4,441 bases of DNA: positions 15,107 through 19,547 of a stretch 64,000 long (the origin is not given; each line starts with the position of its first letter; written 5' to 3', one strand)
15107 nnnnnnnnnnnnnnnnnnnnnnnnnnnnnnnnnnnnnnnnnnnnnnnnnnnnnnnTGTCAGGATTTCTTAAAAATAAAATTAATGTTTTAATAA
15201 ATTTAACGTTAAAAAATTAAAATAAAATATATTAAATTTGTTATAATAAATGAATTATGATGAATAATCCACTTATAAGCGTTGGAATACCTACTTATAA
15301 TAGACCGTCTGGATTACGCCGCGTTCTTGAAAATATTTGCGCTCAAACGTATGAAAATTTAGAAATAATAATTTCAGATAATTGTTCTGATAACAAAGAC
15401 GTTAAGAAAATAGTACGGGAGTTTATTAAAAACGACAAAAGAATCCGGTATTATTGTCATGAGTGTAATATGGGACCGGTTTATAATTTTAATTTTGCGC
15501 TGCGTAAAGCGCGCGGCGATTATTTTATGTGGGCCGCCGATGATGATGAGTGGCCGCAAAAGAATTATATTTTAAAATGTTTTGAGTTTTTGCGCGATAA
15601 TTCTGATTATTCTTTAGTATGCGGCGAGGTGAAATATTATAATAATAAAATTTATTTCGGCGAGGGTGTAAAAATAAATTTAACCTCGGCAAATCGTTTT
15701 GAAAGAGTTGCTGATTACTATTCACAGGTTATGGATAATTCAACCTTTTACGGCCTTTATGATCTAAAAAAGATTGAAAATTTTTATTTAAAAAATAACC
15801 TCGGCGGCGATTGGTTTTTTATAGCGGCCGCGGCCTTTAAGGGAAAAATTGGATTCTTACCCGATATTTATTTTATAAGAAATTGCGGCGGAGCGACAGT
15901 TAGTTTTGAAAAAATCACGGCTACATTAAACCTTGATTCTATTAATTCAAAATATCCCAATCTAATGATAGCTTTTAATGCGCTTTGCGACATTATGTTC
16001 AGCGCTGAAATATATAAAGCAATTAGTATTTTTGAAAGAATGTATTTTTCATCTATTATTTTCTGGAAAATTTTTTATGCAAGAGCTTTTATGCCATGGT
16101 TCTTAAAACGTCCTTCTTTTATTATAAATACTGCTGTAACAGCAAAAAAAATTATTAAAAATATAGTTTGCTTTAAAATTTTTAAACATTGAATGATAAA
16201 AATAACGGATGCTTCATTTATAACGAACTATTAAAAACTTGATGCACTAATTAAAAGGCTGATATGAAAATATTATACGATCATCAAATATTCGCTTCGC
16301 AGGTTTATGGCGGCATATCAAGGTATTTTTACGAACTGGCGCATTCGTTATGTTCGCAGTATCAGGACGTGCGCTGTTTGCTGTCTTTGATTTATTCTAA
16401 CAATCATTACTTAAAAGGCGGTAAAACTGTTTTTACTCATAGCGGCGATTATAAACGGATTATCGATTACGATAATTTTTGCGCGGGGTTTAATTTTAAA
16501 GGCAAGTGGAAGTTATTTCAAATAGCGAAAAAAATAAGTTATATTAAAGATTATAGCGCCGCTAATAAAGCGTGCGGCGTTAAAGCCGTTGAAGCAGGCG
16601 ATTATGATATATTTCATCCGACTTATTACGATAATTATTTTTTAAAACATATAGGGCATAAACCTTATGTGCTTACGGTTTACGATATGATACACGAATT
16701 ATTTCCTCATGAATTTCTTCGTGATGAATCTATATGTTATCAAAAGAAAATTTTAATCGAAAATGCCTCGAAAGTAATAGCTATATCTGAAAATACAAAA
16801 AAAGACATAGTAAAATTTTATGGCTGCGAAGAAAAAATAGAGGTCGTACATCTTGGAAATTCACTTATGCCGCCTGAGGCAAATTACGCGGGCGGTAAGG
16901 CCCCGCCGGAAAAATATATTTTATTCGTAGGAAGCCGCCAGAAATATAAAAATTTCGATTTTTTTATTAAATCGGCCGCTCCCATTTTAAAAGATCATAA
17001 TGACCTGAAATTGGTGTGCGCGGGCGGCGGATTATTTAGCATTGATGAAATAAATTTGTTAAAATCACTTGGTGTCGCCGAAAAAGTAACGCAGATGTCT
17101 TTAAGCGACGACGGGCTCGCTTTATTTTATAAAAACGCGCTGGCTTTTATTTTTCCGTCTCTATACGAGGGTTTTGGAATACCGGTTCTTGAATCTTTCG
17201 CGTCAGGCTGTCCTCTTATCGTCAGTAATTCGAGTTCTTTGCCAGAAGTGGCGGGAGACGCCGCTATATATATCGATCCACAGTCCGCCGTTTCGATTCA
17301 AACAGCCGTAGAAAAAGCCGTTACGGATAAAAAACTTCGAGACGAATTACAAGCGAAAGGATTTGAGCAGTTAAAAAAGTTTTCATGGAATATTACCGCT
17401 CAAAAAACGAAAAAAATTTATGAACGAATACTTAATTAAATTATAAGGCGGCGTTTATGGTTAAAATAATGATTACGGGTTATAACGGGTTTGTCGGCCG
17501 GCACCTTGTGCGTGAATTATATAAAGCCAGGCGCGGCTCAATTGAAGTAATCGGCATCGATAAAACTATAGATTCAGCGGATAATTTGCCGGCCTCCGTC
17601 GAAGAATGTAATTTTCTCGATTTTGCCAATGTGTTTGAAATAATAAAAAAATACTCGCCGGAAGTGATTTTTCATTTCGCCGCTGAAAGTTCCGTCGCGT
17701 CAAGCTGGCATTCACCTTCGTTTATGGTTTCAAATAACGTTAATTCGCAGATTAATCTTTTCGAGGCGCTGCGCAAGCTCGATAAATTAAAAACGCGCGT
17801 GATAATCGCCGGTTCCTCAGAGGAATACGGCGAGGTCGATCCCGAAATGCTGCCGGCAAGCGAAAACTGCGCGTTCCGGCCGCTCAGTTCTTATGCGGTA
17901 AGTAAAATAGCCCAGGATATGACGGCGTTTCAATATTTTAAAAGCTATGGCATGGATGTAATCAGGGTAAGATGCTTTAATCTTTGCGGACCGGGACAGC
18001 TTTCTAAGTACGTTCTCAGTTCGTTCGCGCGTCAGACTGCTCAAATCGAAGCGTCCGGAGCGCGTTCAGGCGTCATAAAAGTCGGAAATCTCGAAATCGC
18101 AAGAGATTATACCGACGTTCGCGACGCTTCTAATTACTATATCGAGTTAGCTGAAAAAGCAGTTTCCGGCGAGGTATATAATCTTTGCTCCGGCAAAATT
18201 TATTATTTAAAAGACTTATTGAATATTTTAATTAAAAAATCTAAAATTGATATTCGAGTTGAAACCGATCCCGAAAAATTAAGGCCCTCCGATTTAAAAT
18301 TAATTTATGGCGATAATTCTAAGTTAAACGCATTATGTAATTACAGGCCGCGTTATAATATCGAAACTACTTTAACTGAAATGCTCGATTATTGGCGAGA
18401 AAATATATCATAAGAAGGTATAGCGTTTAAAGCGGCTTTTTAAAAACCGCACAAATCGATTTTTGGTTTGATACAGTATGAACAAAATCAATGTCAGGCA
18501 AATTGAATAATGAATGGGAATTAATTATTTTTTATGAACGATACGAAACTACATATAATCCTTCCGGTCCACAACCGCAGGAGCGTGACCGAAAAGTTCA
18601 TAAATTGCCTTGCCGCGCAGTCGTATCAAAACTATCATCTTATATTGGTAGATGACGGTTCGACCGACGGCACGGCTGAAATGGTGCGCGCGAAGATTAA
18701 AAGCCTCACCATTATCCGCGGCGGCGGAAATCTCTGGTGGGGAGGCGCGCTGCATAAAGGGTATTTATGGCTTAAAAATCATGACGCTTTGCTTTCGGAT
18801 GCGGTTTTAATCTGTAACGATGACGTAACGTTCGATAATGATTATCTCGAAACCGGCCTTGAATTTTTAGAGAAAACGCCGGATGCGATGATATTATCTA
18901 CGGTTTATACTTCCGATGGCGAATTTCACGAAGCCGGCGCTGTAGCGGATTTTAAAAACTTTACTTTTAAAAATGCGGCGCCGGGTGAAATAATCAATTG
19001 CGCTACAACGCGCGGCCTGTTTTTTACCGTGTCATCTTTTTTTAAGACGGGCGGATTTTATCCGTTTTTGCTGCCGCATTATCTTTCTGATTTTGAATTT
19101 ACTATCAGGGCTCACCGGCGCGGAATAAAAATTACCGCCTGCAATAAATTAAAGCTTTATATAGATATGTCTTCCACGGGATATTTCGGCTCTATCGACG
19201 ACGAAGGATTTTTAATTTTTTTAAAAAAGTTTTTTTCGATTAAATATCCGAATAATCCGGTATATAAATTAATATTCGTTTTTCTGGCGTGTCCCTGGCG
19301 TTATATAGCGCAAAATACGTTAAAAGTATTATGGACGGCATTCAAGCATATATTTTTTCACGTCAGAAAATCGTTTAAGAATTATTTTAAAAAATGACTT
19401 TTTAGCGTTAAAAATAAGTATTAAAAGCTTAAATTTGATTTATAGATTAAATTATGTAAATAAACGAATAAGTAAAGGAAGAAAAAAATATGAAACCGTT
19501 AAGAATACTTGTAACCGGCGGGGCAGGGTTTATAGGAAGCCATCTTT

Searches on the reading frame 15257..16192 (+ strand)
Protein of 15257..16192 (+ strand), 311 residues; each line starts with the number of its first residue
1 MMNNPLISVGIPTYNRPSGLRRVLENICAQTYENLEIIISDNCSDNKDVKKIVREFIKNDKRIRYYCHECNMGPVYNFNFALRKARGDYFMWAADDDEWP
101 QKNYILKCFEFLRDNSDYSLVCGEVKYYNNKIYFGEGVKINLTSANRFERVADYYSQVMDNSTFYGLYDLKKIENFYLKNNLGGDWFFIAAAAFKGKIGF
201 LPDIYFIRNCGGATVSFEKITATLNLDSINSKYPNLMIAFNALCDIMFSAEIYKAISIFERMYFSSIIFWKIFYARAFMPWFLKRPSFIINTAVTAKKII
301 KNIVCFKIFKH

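Call 72: search_protein_families(library=pfam, proteins=[window:15257-16192:+], max_evalue=0.00001)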
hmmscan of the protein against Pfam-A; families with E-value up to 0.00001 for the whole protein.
window:15257-16192:+ (311 aa): 2 families
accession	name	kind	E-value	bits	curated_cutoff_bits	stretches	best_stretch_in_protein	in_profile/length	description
PF00535.33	Glycos_transf_2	-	6.7e-30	104.7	23.3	1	8-169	1-160/168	Glycosyl transferase family 2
PF13641.12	Glyco_tranf_2_3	-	4.3e-07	30.6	27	1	7-125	3-123/230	Glycosyltransferase like family 2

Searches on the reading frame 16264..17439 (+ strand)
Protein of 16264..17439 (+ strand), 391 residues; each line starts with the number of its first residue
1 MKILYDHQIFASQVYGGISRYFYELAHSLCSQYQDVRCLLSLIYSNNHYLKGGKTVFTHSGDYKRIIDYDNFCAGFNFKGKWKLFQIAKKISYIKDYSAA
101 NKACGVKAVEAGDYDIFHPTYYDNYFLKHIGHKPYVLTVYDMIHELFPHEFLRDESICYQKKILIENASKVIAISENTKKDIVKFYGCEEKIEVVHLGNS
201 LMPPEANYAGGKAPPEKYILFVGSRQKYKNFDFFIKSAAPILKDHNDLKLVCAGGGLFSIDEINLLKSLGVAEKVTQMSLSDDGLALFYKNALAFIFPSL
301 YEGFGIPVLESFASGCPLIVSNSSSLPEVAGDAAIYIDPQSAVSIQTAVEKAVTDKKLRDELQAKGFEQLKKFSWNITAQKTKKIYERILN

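Call 72: search_protein_families(library=pfam, proteins=[window:16264-17439:+], max_evalue=0.00001)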
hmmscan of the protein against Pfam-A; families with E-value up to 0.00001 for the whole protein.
window:16264-17439:+ (391 aa): 3 families
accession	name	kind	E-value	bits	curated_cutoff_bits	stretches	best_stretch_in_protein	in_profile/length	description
PF00534.26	Glycos_transf_1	-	1.2e-28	100.3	26.4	1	212-366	11-169/172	Glycosyl transferases group 1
PF13692.12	Glyco_trans_1_4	-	1.8e-22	80.6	27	1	217-355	2-142/142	Glycosyl transferases group 1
PF13439.12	Glyco_transf_4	-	8.5e-10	39.3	28.5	1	15-198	1-165/170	Glycosyltransferase Family 4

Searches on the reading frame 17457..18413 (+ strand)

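Call 72: search_protein_families(library=pfam, proteins=[window:17457-18413:+], max_evalue=0.00001)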
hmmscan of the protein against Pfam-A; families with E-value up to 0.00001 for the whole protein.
window:17457-18413:+ (318 aa): 4 families
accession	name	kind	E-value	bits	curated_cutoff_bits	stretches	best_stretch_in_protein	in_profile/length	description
PF16363.11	GDP_Man_Dehyd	-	6.1e-55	187.4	27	1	5-309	1-332/332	GDP-mannose 4,6 dehydratase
PF01370.27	Epimerase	-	2.2e-46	158.7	20.9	1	4-244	1-240/240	NAD dependent epimerase/dehydratase family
PF02719.21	Polysacc_synt_2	-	8.9e-10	38.6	20.2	0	4-108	1-118/293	Polysaccharide biosynthesis protein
PF04321.23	RmlD_sub_bind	-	1.9e-06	27.6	27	1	3-101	2-85/287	RmlD substrate binding domain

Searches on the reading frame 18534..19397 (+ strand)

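Call 72: search_protein_families(library=pfam, proteins=[window:18534-19397:+], max_evalue=0.00001)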
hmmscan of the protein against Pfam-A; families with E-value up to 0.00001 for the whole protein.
window:18534-19397:+ (287 aa): 1 family
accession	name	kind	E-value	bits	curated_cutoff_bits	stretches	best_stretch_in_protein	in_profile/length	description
PF00535.33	Glycos_transf_2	-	5.6e-22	78.9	23.3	1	8-148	2-144/168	Glycosyl transferase family 2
